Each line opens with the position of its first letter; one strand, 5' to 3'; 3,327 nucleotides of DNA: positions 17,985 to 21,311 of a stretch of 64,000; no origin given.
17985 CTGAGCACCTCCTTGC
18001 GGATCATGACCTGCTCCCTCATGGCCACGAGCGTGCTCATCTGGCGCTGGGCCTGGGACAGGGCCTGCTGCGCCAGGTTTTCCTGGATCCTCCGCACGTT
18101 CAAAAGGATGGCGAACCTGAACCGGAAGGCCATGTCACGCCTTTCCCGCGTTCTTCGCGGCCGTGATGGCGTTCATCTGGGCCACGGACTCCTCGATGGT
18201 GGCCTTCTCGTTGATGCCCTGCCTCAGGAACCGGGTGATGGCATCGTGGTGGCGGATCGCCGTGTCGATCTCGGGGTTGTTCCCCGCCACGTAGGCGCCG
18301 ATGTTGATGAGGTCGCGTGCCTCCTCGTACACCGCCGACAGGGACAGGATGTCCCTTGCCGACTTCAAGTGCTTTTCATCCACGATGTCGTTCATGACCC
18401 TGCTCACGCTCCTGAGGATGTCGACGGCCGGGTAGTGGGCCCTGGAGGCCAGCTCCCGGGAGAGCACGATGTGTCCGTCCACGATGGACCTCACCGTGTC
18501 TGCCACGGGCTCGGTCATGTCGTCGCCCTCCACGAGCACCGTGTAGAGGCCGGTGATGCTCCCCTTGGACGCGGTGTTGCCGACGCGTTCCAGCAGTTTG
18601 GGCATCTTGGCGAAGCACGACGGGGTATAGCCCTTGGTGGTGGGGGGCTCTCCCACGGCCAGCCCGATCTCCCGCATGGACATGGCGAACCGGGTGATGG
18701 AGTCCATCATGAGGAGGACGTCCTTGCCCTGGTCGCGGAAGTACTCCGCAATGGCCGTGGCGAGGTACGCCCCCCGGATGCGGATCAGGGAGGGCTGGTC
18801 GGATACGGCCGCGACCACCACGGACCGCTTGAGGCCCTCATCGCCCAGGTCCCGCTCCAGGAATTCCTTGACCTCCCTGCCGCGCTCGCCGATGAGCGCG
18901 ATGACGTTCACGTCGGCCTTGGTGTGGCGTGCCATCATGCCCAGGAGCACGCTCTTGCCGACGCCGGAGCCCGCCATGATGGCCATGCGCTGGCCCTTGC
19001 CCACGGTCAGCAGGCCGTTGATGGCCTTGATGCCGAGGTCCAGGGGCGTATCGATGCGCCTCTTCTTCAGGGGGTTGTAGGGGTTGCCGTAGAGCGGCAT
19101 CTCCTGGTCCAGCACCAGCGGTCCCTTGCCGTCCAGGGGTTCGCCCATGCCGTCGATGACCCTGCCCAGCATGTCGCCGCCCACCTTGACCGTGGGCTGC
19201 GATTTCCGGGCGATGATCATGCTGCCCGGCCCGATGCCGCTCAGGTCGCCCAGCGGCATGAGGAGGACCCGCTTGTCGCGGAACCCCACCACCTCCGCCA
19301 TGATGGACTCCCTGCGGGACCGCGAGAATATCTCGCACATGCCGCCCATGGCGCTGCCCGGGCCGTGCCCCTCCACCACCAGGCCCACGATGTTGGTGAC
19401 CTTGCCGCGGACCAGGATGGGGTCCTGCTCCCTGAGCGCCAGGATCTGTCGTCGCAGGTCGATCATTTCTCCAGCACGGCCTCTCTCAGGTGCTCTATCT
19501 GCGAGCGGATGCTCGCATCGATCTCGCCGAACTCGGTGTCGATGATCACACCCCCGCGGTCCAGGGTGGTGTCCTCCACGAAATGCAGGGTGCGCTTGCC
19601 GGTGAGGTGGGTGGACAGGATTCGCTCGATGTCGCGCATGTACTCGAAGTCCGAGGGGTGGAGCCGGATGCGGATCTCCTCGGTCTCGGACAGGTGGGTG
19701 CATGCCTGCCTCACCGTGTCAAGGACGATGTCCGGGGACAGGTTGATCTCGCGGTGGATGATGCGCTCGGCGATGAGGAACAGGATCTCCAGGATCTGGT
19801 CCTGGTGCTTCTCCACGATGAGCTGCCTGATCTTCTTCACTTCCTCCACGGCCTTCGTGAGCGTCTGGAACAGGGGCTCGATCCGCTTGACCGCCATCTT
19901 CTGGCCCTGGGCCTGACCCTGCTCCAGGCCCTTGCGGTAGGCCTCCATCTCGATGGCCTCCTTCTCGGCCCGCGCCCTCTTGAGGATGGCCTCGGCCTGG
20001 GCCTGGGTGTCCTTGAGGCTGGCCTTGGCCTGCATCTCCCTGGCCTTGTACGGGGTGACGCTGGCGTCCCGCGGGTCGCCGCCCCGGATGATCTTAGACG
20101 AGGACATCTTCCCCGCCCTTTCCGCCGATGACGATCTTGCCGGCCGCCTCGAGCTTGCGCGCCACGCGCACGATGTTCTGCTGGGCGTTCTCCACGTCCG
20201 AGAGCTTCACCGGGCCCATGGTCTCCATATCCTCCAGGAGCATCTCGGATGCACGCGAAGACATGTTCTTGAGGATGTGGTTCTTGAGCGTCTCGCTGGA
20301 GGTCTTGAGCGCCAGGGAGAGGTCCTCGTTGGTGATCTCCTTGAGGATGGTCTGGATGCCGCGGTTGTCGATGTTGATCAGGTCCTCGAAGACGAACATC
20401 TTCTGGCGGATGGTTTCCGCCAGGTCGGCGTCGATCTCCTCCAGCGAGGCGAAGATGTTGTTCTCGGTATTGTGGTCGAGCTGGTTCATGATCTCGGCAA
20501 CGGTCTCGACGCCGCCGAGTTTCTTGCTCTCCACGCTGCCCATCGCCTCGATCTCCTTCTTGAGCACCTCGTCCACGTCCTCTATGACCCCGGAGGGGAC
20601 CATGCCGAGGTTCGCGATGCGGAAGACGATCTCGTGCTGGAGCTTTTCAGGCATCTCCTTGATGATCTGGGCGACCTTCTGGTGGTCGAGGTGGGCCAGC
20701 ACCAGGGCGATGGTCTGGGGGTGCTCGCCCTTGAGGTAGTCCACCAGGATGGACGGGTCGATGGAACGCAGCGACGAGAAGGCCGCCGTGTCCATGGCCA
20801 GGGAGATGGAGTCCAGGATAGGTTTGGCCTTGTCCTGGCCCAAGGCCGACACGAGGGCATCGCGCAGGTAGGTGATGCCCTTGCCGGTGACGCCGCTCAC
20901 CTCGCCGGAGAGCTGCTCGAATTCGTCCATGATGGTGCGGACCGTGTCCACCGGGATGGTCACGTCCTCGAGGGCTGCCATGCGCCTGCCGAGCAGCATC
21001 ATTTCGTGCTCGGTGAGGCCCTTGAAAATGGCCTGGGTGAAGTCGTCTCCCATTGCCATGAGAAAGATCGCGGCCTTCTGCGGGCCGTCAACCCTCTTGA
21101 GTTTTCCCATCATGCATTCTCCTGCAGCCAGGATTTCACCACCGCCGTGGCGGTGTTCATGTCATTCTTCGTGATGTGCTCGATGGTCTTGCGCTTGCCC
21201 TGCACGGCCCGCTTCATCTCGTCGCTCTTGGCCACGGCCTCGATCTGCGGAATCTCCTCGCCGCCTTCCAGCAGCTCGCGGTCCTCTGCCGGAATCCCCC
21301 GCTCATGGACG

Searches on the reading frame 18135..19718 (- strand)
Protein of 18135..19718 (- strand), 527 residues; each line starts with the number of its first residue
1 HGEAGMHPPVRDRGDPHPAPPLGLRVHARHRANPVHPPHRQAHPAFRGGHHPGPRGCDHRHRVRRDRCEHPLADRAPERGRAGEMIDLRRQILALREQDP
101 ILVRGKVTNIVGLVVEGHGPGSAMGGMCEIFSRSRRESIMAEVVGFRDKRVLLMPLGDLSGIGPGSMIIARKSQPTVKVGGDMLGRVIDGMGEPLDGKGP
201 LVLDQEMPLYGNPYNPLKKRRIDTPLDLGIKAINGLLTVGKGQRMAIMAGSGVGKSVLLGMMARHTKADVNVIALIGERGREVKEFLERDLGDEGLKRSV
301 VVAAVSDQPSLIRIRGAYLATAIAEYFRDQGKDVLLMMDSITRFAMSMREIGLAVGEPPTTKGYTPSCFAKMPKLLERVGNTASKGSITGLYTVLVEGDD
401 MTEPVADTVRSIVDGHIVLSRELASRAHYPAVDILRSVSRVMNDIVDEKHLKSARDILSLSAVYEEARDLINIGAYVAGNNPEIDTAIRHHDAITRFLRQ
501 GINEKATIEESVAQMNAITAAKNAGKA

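Call 7: search_protein_families(library=pfam, proteins=[window:18135-19718:-], max_evalue=0.0001)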
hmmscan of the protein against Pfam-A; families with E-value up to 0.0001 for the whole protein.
window:18135-19718:- (527 aa): 3 families
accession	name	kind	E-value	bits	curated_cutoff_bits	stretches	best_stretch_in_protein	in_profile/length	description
PF00006.31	ATP-synt_ab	-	3.5e-90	301.7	29.5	1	229-439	1-213/213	ATP synthase alpha/beta family, nucleotide-binding domain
PF18269.6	T3SS_ATPase_C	-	1.2e-26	92.8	22.7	1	446-516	1-71/72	T3SS EscN ATPase C-terminal domain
PF02874.29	ATP-synt_ab_N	-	1.2e-05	26.2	20.9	1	107-169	1-66/69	ATP synthase alpha/beta family, beta-barrel domain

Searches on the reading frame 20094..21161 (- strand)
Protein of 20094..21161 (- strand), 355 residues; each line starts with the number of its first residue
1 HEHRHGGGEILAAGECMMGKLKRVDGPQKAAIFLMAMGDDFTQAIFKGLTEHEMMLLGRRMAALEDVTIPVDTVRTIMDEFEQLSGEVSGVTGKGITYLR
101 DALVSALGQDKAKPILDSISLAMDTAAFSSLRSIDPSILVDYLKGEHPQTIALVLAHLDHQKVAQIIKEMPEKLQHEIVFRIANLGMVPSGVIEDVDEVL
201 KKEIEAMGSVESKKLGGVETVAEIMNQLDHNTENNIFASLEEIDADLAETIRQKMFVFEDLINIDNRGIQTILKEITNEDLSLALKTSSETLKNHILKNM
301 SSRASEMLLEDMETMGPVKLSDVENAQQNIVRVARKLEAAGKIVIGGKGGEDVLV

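Call 7: search_protein_families(library=pfam, proteins=[window:20094-21161:-], max_evalue=0.0001)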
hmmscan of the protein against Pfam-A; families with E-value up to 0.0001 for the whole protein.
window:20094-21161:- (355 aa): 4 families
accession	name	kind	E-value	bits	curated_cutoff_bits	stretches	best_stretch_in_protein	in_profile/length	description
PF01706.21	FliG_C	-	1.3e-46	157.7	23.3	1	239-345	2-108/108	FliG C-terminal domain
PF14842.11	FliG_N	-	8.7e-33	113.5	25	2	25-127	3-103/104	FliG N-terminal domain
PF14841.11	FliG_M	-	8.7e-28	96.8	25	1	136-209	1-74/76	FliG middle domain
PF03448.22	MgtE_N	-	2.8e-06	28.3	25.9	0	104-179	10-82/102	MgtE intracellular N domain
